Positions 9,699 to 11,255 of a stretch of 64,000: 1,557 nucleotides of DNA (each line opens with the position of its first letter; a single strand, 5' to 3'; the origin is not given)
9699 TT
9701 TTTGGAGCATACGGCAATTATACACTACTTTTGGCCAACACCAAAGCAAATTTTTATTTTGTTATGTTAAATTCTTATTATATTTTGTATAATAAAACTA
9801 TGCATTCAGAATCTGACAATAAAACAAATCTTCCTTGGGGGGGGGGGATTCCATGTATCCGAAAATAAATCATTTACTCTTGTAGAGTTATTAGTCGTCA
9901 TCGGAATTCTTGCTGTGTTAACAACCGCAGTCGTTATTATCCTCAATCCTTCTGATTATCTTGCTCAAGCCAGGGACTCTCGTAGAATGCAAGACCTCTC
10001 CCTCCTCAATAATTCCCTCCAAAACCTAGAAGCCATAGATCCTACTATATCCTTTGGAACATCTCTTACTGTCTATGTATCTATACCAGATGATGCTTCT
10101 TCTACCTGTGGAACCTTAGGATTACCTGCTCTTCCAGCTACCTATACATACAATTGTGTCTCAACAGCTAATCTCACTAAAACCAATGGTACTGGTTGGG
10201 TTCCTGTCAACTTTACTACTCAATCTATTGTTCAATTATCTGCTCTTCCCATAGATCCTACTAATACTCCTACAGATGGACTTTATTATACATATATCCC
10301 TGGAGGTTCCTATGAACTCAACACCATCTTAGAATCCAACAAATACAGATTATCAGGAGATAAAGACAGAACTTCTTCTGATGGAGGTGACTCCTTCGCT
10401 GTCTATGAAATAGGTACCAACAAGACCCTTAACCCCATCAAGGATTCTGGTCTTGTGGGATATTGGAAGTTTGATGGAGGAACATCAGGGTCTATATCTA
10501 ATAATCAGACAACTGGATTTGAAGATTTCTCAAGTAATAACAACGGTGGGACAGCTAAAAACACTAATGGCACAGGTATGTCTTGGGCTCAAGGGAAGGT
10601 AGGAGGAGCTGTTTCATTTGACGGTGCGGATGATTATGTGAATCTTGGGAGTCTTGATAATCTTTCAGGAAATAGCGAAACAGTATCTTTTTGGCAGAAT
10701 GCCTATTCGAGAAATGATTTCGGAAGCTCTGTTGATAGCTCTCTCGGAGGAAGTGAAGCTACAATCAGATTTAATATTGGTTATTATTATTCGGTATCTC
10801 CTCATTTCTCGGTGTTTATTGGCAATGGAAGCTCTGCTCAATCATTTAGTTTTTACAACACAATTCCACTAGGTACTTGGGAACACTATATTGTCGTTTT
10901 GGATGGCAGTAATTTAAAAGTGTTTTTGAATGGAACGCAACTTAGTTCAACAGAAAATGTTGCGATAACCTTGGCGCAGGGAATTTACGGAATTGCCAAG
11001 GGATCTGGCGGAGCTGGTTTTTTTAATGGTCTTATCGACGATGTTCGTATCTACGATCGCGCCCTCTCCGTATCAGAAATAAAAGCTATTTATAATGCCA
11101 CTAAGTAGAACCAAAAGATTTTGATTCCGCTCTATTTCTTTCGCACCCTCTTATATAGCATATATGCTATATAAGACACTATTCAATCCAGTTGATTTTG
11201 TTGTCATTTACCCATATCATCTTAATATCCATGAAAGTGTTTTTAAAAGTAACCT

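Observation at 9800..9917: G11 homopolymer frameshifts the prepilin leader of a lectin-domain type IV pilin; candidate phase-variation switch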

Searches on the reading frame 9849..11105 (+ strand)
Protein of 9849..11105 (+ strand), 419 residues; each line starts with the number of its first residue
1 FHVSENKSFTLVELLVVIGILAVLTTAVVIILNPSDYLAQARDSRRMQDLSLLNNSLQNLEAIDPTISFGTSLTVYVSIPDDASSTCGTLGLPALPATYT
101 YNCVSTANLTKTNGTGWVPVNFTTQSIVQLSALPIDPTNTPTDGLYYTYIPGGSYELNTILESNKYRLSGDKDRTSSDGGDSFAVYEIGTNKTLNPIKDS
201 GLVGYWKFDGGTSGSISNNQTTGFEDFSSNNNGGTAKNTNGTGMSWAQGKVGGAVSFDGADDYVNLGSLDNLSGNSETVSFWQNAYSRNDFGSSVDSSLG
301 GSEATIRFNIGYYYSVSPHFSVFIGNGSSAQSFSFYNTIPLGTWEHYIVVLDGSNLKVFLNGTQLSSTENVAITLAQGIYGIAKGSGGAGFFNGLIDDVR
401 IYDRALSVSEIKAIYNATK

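Call 6: search_protein_families(library=pfam, proteins=[window:9849-11105:+], max_evalue=0.01)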
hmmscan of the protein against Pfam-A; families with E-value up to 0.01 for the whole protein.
window:9849-11105:+ (419 aa): 3 families
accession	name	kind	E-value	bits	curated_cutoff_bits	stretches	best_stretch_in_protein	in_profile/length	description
PF13385.13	Laminin_G_3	-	1.4e-24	87.4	27.6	1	258-412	1-151/151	Concanavalin A-like lectin/glucanases superfamily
PF07963.17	N_methyl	-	1.2e-05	25.1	21.2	1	6-28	4-26/27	Prokaryotic N-terminal methylation motif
PF06439.18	3keto-disac_hyd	-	0.0058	17.1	26.8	1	334-371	117-154/187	3-keto-disaccharide hydrolase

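Call 7: find_homologous_proteins(query=window:9849-11105:+)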
Query window:9849-11105:+ (419 aa): 871 proteins with E <= 0.001 among 8000 candidates; the best 120 are listed.
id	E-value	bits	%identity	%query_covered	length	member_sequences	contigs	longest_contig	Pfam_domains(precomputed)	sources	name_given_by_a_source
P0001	5.7e-272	920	100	100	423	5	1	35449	PF07963.18,PF13385.14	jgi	-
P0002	2.1e-155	536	63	100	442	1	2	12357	PF07963.18,PF13385.14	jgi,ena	jgi:type II secretory pathway pseudopilin PulG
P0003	4.7e-154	531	64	100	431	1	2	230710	PF07963.18,PF13385.14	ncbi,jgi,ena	ncbi:MAG: LamG-like jellyroll fold domain-containing protein [Candidatus Paceibacterota bacterium]|j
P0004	5.2e-109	383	52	100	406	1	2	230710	PF07963.18,PF07953.21,PF13385.14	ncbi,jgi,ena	ncbi:MAG: LamG-like jellyroll fold domain-containing protein [Candidatus Paceibacterota bacterium]|j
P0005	2.0e-106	375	51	99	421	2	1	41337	PF07963.18,PF13385.14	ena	-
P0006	9.9e-105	369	47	99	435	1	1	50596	PF07963.18,PF13385.14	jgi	jgi:prepilin-type N-terminal cleavage/methylation domain-containing protein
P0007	9.0e-103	363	48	100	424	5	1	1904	PF07963.18,PF13385.14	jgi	jgi:prepilin-type N-terminal cleavage/methylation domain-containing protein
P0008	3.1e-100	354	45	100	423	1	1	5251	PF07963.18,PF13385.14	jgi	jgi:prepilin-type N-terminal cleavage/methylation domain-containing protein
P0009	4.2e-98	347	44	98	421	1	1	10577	PF07963.18,PF13385.14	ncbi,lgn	-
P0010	2.5e-96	341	44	100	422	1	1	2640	PF07963.18,PF13385.14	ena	-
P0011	2.7e-92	328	47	100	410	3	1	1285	PF07963.18,PF07953.21,PF13385.14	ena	-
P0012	5.3e-92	327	45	100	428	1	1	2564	PF07963.18,PF07953.21,PF13385.14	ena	-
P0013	6.4e-92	327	43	100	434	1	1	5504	PF13385.14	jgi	-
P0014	9.2e-92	326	47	92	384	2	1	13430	PF13385.14,PF02973.23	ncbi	-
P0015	9.6e-92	326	44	98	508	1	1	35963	PF07953.21,PF13385.14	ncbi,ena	-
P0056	1.4e-79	286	40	100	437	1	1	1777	PF07963.18,PF13385.14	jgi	-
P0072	1.8e-76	276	40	99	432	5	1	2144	PF07963.18,PF13385.14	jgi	-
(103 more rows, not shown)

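Call 9: list_cluster_members(proteins=[P0001])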
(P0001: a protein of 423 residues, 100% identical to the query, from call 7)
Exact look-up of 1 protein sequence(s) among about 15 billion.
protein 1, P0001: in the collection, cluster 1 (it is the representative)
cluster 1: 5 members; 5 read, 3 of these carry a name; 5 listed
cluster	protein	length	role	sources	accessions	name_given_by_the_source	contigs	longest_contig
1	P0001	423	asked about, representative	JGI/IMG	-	-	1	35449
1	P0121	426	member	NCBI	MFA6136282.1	MAG: LamG-like jellyroll fold domain-containing protein [Candidatus Paceibacterota ...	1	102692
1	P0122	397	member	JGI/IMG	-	hypothetical protein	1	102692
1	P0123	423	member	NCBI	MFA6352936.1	MAG: LamG-like jellyroll fold domain-containing protein [Candidatus Paceibacterota ...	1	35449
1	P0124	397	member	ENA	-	-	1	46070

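Call 10: find_encoding_contigs(protein=P0001, flank=3000, max_places=10)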
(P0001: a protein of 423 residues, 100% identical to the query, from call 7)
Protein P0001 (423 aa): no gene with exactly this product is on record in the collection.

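Call 12: find_encoding_contigs(protein=P0123, flank=4000, max_places=10)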
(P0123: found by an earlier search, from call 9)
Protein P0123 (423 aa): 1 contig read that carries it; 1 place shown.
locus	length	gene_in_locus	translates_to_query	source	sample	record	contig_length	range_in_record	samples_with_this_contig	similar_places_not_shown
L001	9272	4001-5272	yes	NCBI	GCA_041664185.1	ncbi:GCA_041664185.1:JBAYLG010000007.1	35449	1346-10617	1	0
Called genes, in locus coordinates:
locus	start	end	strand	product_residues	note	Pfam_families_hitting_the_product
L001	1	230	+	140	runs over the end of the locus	PF12072:RNase_Y_N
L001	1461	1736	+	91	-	PF00216:Bac_DNA_binding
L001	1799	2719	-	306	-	-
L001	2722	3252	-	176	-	-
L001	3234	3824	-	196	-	PF04542:Sigma70_r2, PF08281:Sigma70_r4_2, PF04545:Sigma70_r4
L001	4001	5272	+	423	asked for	PF07963:N_methyl (faint), PF13385:Laminin_G_3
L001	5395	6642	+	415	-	PF03734:YkuD, PF01551:Peptidase_M23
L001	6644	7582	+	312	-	PF01297:ZnuA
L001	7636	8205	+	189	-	PF07638:Sigma70_ECF (weak), PF04542:Sigma70_r2, PF08281:Sigma70_r4_2, PF04545:Sigma70_r4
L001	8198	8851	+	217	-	-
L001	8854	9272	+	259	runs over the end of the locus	-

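Call 13: find_encoding_contigs(protein=P0124, flank=4000, max_places=10)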
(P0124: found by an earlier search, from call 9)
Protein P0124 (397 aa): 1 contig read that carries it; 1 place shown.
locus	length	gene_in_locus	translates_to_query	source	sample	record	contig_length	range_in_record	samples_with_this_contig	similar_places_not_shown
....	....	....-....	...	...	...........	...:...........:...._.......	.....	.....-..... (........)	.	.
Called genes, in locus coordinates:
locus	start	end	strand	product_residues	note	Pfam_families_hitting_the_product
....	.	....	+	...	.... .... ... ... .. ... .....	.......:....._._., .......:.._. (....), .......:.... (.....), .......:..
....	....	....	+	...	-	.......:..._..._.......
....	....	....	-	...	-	-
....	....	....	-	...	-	-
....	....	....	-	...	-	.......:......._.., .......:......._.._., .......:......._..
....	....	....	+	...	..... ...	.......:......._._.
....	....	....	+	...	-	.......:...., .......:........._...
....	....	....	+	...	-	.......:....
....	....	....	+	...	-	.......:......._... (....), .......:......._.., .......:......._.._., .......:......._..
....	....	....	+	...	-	-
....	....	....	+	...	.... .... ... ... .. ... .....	-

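Call 19: find_encoding_contigs(protein=P0003, flank=4000, max_places=4)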
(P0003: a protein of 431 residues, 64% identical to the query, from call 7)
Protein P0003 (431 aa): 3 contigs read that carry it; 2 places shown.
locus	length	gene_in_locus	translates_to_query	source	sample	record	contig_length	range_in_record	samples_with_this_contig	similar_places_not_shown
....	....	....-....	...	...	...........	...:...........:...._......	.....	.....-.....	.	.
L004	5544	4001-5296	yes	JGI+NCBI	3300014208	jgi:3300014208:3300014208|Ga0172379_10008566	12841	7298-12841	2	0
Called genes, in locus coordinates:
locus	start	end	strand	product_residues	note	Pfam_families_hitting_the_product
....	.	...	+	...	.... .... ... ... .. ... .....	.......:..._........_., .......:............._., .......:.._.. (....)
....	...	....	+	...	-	-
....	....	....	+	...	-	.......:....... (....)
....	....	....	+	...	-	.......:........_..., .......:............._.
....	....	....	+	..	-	-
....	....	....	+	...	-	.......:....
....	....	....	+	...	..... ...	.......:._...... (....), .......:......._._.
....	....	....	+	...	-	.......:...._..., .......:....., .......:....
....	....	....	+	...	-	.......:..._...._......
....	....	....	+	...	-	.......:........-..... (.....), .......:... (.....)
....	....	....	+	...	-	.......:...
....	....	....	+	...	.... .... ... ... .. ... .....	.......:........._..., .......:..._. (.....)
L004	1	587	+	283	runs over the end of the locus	PF13292:DXP_synthase_N, PF00456:Transketolase_N, PF00676:E1_dh (weak)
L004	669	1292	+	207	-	-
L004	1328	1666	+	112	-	PF18920:DUF5671 (weak)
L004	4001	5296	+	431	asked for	PF07963:N_methyl (weak), PF13385:Laminin_G_3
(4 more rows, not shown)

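Call 20: find_encoding_contigs(protein=P0002, flank=4000, max_places=4)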
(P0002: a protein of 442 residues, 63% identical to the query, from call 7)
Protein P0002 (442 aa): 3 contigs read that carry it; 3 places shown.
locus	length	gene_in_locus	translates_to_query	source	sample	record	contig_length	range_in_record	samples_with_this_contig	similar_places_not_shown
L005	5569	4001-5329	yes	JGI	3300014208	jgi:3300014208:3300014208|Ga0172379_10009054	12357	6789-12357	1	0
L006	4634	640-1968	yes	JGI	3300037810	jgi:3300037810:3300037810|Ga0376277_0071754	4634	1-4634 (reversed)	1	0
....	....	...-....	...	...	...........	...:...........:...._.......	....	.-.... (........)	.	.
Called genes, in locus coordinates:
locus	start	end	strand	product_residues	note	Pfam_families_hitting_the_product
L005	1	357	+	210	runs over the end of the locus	PF00834:Ribul_P_3_epim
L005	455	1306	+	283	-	PF13292:DXP_synthase_N, PF00456:Transketolase_N, PF00676:E1_dh (weak)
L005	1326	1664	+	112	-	PF18920:DUF5671 (weak)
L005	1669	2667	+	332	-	PF02779:Transket_pyr, PF02780:Transketolase_C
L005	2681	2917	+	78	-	-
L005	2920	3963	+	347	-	PF00294:PfkB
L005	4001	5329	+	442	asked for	PF07963:N_methyl (faint), PF13385:Laminin_G_3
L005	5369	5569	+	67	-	PF06723:MreB_Mbl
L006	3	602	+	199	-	?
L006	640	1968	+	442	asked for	PF07963:N_methyl (faint), PF13385:Laminin_G_3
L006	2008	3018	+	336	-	PF06723:MreB_Mbl, PF00012:HSP70, PF14450:FtsA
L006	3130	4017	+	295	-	PF13177:DNA_pol3_delta2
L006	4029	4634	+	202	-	?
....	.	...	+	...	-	?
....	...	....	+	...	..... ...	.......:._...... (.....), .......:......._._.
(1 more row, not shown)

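Call 33: find_related_loci(query=window:9849-11105:+, collection=genome_contigs, flank=3000)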
Query window:9849-11105:+ (419 aa) in genome_contigs; peptide patterns used: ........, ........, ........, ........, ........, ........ (x = any residue, [..] = any of these).
240 stretches matched a pattern; 125 encode a relative of the query (tblastn E <= 1e-3); the best 80 are kept; 79 distinct loci.
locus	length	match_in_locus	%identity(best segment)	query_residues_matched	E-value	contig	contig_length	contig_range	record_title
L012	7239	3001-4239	41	7-419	3e-76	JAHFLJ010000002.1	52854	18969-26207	MAG: Candidatus Liptonbacteria bacterium isolate nzgw430 NODE_194_length_52855_cov_5.449975, whole genome shotgun sequen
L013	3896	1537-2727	39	1-419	3e-74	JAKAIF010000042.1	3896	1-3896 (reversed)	MAG: bacterium isolate WY3.bin166 NODE_52050_length_3896_cov_1.191297, whole genome shotgun sequence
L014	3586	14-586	58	226-419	1e-59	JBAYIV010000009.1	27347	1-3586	MAG: Candidatus Paceibacterota bacterium isolate SO_2016_GW1_39 scaffold03096_OW334_2016, whole genome shotgun sequence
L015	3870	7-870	35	118-419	2e-31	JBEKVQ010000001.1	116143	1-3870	MAG: Minisyncoccia bacterium isolate SPRUCE 608 SPRUCE_608_1, whole genome shotgun sequence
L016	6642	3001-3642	37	200-415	2e-24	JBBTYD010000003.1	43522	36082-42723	MAG: Patescibacteria group bacterium isolate H43-bin168_1 H43_bin168_1_000000000003, whole genome shotgun sequence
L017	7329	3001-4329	33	184-416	9e-24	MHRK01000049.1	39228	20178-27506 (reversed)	MAG: Candidatus Taylorbacteria bacterium RIFCSPHIGHO2_02_FULL_43_32b rifcsphigho2_02_scaffold_4333, whole genome shotgun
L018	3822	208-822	31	200-411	2e-20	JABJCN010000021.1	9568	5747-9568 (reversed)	MAG: Opitutia bacterium isolate SI073_bin56 k141_2542916, whole genome shotgun sequence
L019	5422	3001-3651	29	201-416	5e-20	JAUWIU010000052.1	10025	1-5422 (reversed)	MAG: Phycisphaerae bacterium isolate CSMAG_2302 CSMAG_2302_k127_3048765_length_10025_cov_15.0221, whole genome shotgun s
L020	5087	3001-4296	33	187-415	1e-19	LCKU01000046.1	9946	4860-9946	MAG: Parcubacteria group bacterium GW2011_GWA2_45_30 UX07_C0046, whole genome shotgun sequence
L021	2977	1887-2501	31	200-411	6e-20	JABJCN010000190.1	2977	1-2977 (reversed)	MAG: Opitutia bacterium isolate SI073_bin56 k141_979996, whole genome shotgun sequence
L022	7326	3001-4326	34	200-419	7e-20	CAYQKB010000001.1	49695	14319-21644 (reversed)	MAG TPA_asm: uncultured Candidatus Saccharibacteria bacterium isolate SRP193066_co2_439 genome assembly, contig: NODE_25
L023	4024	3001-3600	31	201-413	3e-19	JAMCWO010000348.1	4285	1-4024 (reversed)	MAG: Planctomycetota bacterium isolate FK_Sedi_B_Bin.55 NODE_90653_length_4285_cov_2.19577, whole genome shotgun sequenc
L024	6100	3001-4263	35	203-416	1e-18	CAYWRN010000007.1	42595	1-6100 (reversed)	MAG TPA_asm: uncultured Gammaproteobacteria bacterium isolate SRP239243_co1_203 genome assembly, contig: NODE_1107_lengt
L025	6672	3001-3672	32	173-413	6e-18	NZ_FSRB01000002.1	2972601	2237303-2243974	Singulisphaera sp. GP187, whole genome shotgun sequence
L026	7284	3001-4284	33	200-419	6e-18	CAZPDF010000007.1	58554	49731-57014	MAG TPA_asm: uncultured Candidatus Saccharibacteria bacterium isolate SRP178908_co1_311 genome assembly, contig: NODE_25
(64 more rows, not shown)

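Call 51: find_encoding_contigs(protein=P0014, flank=1500, max_places=4)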
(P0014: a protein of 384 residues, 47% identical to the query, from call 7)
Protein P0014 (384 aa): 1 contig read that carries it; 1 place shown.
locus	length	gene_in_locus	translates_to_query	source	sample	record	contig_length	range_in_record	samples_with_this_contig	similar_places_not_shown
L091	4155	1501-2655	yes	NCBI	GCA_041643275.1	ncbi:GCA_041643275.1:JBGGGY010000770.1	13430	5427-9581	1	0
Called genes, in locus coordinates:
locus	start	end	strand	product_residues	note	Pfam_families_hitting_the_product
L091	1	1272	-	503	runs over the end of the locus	-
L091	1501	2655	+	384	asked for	PF13385:Laminin_G_3, PF02973:Sialidase (weak)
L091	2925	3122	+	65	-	-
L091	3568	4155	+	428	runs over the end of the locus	PF00089:Trypsin, PF10459:Peptidase_S46 (faint), PF13365:Trypsin_2, PF13180:PDZ_2, PF00595:PDZ (weak), PF17820:PDZ_6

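Call 56: find_encoding_contigs(protein=P0015, flank=1000, max_places=6)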
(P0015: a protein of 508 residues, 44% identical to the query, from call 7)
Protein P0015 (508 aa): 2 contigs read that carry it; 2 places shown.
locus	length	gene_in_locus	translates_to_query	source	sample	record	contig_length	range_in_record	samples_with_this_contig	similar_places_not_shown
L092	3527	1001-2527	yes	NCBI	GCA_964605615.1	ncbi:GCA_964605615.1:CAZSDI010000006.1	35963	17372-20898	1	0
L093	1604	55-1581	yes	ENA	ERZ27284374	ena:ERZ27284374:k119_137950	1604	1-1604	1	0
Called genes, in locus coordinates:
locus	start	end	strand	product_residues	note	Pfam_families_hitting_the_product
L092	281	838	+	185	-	-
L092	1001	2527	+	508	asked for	PF07953:Toxin_R_bind_N (weak), PF13385:Laminin_G_3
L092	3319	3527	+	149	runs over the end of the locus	-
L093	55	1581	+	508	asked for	PF07953:Toxin_R_bind_N (weak), PF13385:Laminin_G_3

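Call 57: find_encoding_contigs(protein=P0072, flank=1000, max_places=6)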
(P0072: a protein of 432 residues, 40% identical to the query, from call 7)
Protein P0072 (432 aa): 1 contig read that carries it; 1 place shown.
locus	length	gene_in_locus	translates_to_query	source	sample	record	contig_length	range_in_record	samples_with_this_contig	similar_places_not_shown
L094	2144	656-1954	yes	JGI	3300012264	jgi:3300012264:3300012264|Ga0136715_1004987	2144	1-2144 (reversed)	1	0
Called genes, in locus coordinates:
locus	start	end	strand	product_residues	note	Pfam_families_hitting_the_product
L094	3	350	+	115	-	?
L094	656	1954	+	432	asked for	PF07963:N_methyl (weak), PF13385:Laminin_G_3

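Call 58: find_encoding_contigs(protein=P0056, flank=1000, max_places=6)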
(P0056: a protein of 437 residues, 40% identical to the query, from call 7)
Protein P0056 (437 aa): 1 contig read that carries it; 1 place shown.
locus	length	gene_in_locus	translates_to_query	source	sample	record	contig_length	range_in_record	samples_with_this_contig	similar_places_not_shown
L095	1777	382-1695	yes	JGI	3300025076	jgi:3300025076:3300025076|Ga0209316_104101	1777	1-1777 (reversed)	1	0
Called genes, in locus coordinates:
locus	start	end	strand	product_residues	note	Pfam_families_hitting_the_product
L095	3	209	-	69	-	?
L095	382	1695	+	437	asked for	PF07963:N_methyl, PF13385:Laminin_G_3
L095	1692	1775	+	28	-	?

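Call 64: predict_structure(alignment_id=A2)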
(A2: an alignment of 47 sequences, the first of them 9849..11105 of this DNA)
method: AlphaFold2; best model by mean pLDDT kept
length: 419 residues; sequences in the alignment: 47
mean_pLDDT: 80.4   pTM: 0.61
mean pLDDT of the five models: 80.4, 79.8, 79.4, 74.3, 73.8
residues with pLDDT >= 90: 121; 70-90: 224; 50-70: 51; < 50: 23
segments of 3 or more residues with pLDDT < 50: 1-4, 290-306
pLDDT, mean of each block of 10 residues (from residue 1): 54 90 86 82 91 92 88 91 81 81 91 92 77 82 83 90 73 72 81 75 85 92 85 88 91 90 85 78 79 31 45 60 75 78 91 88 87 71 75 90 82 79
secondary structure, 60 per line:
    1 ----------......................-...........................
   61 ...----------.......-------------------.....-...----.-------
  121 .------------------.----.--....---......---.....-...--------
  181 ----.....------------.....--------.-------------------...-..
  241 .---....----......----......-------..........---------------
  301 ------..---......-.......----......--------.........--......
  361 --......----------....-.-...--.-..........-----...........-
elements in order: H11-32 H34-63 E74-80 E100-104 E148-151 E155-160 H164-168 E185-189 E202-206 E235-237 E245-248 E253-258 E263-268 E276-285 E312-317 E319-325 E330-335 E344-352 E355-360 E363-368 E379-382 E393-402 H408-418

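Call 69: fold_search(model_id=the predicted structure, library=pdb)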
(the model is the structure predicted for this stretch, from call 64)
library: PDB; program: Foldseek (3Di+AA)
matches with E <= 10: 1521; with E <= 0.001: 506
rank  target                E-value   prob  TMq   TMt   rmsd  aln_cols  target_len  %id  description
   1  5hon_A                1.3e-14  1.00  0.38  0.73   4.6       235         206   23  Structure of Domain 4 of AbnA, a GH43 extracellular arabinanase from Geobacillus stearothermophilus, in complex with a (released 2017-02-01)
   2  5ho2                  9.6e-14  1.00  0.39  0.21  12.4       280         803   20  Crystal structure of AbnA (open conformation), a GH43 extracellular arabinanase from Geobacillus stearothermophilus (released 2017-02-01)
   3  5hp6                  1.5e-13  1.00  0.40  0.22  12.3       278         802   20  Structure of AbnA, a GH43 extracellular arabinanase from Geobacillus stearothermophilus (a new conformational state) (released 2017-02-01)
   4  5ho0                  6.8e-13  1.00  0.38  0.21  13.4       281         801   20  Crystal structure of AbnA (closed conformation), a GH43 extracellular arabinanase from Geobacillus stearothermophilus (released 2017-02-01)
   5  6hox                  8.8e-11  1.00  0.37  0.37   5.2       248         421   16  Crystal structure of the binding domain of Paraclostridial Mosquitocidal Protein 1 (released 2019-07-10)
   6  8byp_N                3.7e-10  1.00  0.37  0.14   4.3       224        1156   18  Botulinum neurotoxin serotype X in complex with NTNH/X (released 2023-02-08)
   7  1ms1_A                4.0e-10  1.00  0.36  0.25  10.9       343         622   10  Monoclinic form of Trypanosoma cruzi trans-sialidase, in complex with 3-deoxy-2,3-dehydro-N-acetylneuraminic acid (DAN (released 2003-03-25)
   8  8qft                  5.0e-10  1.00  0.38  0.15   4.9       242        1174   17  X-ray structure of non-toxic non-hemagglutinin (NTNH) protein from botulinum neurotoxin serotype X (released 2024-08-14)
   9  3r4u_A                5.9e-10  1.00  0.35  0.35   6.7       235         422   17  Cell entry of botulinum neurotoxin type C is dependent upon interaction with two ganglioside molecules (released 2011-06-08)
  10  3r4s_A                5.9e-10  1.00  0.35  0.34   7.0       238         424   16  Cell entry of botulinum neurotoxin type C is dependent upon interaction with two ganglioside molecules (released 2011-06-08)
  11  1s0i_A                6.7e-10  1.00  0.37  0.26  12.1       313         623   12  Trypanosoma cruzi trans-sialidase in complex with sialyl-lactose (Michaelis complex) (released 2004-05-18)
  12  3b69                  7.1e-10  1.00  0.36  0.25  12.1       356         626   10  T cruzi Trans-sialidase complex with benzoylated NANA derivative (released 2008-05-13)
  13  9qco_A                7.5e-10  1.00  0.36  0.16   5.4       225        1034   15  NTNH-HA70 complex from Clostridium botulinum Serotype B1 (released 2025-09-10)
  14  8byp_X                8.9e-10  1.00  0.36  0.13   5.9       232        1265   13  Botulinum neurotoxin serotype X in complex with NTNH/X (released 2023-02-08)
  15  4fvv_B                9.4e-10  1.00  0.36  0.36   6.4       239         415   15  Crystal structure of HCR/D-Sa-GBL1/C (released 2012-10-24)
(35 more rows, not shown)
